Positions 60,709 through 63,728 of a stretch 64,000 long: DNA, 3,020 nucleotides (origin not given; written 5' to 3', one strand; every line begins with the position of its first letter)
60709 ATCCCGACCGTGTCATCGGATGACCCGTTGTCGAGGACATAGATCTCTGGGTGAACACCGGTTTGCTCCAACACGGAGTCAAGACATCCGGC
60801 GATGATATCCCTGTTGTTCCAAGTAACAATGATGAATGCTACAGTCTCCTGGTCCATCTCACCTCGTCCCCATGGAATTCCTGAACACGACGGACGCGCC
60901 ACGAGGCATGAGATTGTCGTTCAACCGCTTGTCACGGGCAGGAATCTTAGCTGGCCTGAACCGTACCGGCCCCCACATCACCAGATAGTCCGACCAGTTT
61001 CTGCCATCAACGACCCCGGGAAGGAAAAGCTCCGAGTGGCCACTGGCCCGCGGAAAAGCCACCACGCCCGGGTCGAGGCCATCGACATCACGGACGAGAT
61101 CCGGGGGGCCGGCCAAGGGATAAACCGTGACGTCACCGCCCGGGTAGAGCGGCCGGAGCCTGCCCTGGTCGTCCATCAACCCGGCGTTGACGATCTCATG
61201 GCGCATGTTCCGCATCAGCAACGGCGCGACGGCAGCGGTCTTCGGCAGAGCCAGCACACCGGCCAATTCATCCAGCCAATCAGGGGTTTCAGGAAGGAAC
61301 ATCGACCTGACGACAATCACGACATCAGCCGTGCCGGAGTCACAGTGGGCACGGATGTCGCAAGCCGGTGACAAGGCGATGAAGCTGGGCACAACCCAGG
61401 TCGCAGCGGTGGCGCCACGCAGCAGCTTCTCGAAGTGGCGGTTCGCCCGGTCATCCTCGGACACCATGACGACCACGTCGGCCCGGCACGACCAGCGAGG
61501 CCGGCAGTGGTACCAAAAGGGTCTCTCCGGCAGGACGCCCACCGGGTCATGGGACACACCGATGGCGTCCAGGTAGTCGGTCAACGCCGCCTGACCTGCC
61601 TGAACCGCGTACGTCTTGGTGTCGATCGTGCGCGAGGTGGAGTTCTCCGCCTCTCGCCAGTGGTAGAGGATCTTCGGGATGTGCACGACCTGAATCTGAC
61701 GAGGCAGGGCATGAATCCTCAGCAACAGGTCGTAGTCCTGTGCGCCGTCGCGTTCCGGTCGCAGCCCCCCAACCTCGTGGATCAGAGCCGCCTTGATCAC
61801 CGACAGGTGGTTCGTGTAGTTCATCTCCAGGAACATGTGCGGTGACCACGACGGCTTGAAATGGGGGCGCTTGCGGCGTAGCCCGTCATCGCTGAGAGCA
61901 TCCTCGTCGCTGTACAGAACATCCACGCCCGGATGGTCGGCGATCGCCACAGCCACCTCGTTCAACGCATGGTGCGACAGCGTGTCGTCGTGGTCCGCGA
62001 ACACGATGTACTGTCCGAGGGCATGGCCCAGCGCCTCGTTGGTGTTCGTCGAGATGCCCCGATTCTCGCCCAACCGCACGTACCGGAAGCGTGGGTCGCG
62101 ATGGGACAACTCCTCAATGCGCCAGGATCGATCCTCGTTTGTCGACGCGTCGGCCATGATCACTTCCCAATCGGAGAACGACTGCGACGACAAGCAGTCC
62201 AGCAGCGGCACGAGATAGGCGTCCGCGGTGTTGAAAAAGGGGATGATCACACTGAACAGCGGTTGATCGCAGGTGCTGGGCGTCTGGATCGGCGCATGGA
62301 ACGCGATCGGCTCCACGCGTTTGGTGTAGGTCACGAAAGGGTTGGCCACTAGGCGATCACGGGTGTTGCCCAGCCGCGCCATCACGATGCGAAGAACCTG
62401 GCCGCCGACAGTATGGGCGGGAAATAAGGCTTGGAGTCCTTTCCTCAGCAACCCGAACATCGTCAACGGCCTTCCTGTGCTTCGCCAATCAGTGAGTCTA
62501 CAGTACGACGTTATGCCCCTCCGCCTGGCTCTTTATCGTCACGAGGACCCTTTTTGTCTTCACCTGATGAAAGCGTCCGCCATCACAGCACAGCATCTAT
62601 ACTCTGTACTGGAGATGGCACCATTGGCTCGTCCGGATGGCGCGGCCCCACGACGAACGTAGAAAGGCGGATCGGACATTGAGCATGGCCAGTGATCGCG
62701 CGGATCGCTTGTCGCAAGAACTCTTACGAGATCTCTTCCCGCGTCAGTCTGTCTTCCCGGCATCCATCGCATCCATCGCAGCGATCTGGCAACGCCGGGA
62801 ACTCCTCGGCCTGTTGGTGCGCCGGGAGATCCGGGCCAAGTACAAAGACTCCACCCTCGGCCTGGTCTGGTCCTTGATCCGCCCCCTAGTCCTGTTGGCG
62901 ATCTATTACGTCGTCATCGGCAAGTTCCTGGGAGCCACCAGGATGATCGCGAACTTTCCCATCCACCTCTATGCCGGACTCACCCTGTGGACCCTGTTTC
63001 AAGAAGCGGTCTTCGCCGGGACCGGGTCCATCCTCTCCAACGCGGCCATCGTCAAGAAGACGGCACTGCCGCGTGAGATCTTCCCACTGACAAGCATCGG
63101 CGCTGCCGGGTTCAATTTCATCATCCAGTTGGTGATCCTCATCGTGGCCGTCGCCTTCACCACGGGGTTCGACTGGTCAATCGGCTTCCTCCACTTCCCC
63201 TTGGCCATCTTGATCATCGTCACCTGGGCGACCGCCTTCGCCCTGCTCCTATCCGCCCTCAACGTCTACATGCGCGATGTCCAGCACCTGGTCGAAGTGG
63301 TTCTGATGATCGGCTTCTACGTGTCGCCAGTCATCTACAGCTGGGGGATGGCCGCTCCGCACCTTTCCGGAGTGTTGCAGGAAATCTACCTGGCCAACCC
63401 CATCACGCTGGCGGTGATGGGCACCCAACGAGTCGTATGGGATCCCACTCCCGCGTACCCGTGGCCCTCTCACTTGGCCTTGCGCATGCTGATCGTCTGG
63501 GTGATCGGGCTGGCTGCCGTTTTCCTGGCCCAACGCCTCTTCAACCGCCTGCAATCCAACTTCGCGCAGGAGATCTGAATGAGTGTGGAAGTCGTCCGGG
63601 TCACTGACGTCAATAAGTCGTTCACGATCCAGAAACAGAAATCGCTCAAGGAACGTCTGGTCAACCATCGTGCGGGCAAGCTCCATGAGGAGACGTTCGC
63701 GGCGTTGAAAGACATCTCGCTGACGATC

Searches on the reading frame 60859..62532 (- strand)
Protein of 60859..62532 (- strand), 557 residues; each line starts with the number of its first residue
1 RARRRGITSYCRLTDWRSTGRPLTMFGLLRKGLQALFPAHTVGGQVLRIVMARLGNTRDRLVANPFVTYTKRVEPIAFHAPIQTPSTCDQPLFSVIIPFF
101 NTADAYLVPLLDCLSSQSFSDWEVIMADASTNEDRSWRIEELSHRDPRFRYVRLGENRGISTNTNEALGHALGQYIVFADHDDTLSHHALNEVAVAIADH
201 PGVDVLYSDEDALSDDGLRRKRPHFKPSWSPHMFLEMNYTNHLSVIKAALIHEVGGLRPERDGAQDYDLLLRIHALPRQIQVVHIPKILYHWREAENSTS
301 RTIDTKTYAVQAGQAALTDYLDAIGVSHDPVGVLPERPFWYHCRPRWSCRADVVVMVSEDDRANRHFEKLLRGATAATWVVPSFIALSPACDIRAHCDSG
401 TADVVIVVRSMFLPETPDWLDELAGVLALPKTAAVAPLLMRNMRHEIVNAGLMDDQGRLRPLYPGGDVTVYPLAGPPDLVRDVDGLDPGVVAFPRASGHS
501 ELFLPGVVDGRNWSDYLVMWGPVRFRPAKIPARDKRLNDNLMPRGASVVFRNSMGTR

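Call 73: search_protein_families(library=pfam, proteins=[window:60859-62532:-], max_evalue=0.0001)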
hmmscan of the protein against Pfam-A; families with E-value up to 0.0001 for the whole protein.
window:60859-62532:- (557 aa): 1 family
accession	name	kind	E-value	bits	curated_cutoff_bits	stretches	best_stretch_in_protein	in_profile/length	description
PF00535.33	Glycos_transf_2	-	4.3e-21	76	23.3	1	94-227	1-132/168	Glycosyl transferase family 2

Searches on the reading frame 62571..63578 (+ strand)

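Call 73: search_protein_families(library=pfam, proteins=[window:62571-63578:+], max_evalue=0.0001)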
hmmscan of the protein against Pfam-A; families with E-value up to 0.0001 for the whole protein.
window:62571-63578:+ (335 aa): 1 family
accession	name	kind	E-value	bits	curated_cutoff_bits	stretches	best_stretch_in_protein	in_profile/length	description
PF01061.29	ABC2_membrane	-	2.1e-16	60.6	26.9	1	79-285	3-206/211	ABC-2 type transporter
